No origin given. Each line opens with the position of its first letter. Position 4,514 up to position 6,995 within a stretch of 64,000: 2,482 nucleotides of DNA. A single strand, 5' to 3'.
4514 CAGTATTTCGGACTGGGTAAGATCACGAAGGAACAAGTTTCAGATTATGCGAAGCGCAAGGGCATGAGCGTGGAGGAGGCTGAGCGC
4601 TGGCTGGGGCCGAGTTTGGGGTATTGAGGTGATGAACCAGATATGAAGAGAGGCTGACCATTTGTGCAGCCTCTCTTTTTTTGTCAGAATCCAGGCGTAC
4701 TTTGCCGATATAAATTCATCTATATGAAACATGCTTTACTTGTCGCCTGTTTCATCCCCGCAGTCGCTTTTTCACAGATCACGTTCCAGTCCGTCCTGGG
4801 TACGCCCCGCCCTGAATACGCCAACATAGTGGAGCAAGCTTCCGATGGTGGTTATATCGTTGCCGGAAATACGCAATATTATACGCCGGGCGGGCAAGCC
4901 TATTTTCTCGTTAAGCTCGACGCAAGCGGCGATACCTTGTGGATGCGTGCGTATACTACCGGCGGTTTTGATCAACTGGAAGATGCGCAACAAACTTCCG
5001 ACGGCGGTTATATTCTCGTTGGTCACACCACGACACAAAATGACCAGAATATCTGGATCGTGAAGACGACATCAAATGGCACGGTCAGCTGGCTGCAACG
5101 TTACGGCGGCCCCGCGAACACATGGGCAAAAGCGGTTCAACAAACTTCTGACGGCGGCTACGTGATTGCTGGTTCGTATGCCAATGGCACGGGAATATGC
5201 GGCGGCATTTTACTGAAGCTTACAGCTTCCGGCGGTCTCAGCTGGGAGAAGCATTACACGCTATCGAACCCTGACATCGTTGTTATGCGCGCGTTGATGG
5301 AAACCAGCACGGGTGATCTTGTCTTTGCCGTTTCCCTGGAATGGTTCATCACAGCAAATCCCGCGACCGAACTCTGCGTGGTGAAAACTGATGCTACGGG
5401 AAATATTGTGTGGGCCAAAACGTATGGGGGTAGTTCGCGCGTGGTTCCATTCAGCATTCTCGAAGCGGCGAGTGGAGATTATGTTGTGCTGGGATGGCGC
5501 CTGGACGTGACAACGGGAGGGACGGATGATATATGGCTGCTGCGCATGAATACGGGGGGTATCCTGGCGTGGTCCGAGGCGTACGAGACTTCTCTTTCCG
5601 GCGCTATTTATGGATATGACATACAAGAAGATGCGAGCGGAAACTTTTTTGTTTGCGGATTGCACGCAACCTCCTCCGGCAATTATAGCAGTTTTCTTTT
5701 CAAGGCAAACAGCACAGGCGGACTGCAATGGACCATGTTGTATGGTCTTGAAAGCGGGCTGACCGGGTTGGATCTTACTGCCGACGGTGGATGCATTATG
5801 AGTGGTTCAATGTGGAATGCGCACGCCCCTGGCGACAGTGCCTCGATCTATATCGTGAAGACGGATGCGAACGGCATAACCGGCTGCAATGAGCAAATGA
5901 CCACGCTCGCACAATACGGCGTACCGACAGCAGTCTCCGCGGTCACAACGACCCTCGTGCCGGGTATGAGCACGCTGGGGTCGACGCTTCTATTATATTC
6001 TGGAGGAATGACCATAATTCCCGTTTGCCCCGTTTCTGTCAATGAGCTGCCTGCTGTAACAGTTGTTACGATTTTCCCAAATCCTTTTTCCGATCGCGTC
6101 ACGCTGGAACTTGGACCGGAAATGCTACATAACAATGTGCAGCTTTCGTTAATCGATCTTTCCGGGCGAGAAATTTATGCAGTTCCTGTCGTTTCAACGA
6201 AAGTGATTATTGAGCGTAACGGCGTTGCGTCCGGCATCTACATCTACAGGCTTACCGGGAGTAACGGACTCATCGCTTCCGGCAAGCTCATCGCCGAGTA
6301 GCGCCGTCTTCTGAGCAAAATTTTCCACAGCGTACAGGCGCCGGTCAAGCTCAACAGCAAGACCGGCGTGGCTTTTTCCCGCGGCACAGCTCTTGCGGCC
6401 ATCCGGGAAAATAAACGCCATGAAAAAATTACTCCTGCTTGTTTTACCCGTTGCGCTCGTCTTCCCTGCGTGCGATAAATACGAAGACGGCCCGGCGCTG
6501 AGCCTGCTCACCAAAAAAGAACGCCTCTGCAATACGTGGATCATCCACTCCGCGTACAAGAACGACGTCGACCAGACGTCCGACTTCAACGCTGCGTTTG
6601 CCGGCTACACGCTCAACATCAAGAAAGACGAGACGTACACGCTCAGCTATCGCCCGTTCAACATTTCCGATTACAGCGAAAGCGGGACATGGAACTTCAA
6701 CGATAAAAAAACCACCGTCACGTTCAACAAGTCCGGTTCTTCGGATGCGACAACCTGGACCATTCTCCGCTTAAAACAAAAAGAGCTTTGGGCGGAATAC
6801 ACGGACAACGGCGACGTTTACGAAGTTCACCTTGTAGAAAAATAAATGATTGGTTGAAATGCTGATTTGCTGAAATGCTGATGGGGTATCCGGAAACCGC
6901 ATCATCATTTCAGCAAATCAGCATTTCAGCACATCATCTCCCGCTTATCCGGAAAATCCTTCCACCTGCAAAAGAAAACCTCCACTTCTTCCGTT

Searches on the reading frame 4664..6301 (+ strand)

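Call 9: search_protein_families(library=pfam, proteins=[window:4664-6301:+], max_evalue=0.01)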
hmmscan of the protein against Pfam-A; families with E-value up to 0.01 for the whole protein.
window:4664-6301:+ (545 aa): 1 family
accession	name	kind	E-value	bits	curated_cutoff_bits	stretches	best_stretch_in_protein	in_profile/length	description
PF18962.6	Por_Secre_tail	-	2.1e-07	31.6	27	1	470-538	1-70/75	Secretion system C-terminal sorting domain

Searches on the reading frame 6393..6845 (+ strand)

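Call 9: search_protein_families(library=pfam, proteins=[window:6393-6845:+], max_evalue=0.01)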
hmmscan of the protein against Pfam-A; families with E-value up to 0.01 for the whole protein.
window:6393-6845:+ (150 aa): 3 families
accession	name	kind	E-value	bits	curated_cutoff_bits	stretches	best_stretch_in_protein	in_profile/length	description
PF13648.12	Lipocalin_4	-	0.00017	22.8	22.4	1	48-132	4-87/89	Lipocalin-like domain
PF04170.18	NlpE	-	0.001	20.3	22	1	72-119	15-63/86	NlpE N-terminal domain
PF16395.11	DUF5004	-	0.0062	17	21.6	1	56-111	46-107/153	Domain of unknown function (DUF5004)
